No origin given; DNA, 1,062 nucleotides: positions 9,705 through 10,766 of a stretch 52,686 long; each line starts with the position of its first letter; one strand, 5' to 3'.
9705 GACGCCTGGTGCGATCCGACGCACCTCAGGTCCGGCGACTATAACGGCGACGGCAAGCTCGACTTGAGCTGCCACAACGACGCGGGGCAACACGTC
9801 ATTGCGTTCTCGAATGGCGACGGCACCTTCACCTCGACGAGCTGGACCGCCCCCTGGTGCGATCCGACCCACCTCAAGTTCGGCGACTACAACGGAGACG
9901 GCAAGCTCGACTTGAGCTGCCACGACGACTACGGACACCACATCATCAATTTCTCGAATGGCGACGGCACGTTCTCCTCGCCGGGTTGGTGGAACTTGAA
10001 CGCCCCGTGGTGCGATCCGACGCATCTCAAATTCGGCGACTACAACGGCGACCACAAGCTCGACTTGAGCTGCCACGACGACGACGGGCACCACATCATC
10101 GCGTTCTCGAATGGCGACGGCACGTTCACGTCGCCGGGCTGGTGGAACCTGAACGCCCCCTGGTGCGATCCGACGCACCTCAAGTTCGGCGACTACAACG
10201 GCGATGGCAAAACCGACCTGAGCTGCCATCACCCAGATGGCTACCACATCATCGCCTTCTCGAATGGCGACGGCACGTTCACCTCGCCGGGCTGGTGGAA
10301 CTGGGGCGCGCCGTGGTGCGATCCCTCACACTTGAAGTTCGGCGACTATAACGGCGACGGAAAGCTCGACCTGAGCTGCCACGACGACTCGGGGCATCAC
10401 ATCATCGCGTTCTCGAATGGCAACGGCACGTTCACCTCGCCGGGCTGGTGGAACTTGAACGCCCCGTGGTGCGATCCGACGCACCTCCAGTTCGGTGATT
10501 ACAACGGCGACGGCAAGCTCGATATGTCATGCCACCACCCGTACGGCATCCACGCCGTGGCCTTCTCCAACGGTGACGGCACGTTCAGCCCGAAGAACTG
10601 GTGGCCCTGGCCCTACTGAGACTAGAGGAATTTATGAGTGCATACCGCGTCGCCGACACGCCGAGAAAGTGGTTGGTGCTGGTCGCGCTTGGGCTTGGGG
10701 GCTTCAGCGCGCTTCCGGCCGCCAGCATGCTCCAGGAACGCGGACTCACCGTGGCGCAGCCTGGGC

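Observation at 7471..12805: A lipase-like esterase and an S8 subtilase in one operon carry the same Cys/His-decorated FG-GAP propeller module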

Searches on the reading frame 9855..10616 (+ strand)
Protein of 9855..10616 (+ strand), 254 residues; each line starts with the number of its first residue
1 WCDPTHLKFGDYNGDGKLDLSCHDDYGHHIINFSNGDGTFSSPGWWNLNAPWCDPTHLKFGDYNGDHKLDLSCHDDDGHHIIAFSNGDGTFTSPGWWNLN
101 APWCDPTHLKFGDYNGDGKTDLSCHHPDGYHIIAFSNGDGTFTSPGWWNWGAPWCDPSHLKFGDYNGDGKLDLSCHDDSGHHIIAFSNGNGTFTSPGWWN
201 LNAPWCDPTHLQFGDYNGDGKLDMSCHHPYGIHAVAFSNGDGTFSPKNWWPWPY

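Call 58: search_solved_structures(query=window:9855-10616:+, max_evalue=10, show_alignments=4)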
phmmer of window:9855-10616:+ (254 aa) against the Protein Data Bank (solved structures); distinct sequences matched with E-value up to 10: 5.
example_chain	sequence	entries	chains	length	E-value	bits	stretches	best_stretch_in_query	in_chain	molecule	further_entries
8w20_C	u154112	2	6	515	2.4e-06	30.2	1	10-229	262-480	Secreted esterase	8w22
9etn_A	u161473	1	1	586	0.031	16.6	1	170-233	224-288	Cartilage acidic protein 1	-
2j22_A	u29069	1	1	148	0.07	15.5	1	8-52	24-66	FUCOLECTIN-RELATED PROTEIN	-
7ug9_A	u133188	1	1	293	0.16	14.3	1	30-124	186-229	5'-3' exoribonuclease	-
2j1r_A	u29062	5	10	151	0.19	14.1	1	46-137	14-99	FUCOLECTIN-RELATED PROTEIN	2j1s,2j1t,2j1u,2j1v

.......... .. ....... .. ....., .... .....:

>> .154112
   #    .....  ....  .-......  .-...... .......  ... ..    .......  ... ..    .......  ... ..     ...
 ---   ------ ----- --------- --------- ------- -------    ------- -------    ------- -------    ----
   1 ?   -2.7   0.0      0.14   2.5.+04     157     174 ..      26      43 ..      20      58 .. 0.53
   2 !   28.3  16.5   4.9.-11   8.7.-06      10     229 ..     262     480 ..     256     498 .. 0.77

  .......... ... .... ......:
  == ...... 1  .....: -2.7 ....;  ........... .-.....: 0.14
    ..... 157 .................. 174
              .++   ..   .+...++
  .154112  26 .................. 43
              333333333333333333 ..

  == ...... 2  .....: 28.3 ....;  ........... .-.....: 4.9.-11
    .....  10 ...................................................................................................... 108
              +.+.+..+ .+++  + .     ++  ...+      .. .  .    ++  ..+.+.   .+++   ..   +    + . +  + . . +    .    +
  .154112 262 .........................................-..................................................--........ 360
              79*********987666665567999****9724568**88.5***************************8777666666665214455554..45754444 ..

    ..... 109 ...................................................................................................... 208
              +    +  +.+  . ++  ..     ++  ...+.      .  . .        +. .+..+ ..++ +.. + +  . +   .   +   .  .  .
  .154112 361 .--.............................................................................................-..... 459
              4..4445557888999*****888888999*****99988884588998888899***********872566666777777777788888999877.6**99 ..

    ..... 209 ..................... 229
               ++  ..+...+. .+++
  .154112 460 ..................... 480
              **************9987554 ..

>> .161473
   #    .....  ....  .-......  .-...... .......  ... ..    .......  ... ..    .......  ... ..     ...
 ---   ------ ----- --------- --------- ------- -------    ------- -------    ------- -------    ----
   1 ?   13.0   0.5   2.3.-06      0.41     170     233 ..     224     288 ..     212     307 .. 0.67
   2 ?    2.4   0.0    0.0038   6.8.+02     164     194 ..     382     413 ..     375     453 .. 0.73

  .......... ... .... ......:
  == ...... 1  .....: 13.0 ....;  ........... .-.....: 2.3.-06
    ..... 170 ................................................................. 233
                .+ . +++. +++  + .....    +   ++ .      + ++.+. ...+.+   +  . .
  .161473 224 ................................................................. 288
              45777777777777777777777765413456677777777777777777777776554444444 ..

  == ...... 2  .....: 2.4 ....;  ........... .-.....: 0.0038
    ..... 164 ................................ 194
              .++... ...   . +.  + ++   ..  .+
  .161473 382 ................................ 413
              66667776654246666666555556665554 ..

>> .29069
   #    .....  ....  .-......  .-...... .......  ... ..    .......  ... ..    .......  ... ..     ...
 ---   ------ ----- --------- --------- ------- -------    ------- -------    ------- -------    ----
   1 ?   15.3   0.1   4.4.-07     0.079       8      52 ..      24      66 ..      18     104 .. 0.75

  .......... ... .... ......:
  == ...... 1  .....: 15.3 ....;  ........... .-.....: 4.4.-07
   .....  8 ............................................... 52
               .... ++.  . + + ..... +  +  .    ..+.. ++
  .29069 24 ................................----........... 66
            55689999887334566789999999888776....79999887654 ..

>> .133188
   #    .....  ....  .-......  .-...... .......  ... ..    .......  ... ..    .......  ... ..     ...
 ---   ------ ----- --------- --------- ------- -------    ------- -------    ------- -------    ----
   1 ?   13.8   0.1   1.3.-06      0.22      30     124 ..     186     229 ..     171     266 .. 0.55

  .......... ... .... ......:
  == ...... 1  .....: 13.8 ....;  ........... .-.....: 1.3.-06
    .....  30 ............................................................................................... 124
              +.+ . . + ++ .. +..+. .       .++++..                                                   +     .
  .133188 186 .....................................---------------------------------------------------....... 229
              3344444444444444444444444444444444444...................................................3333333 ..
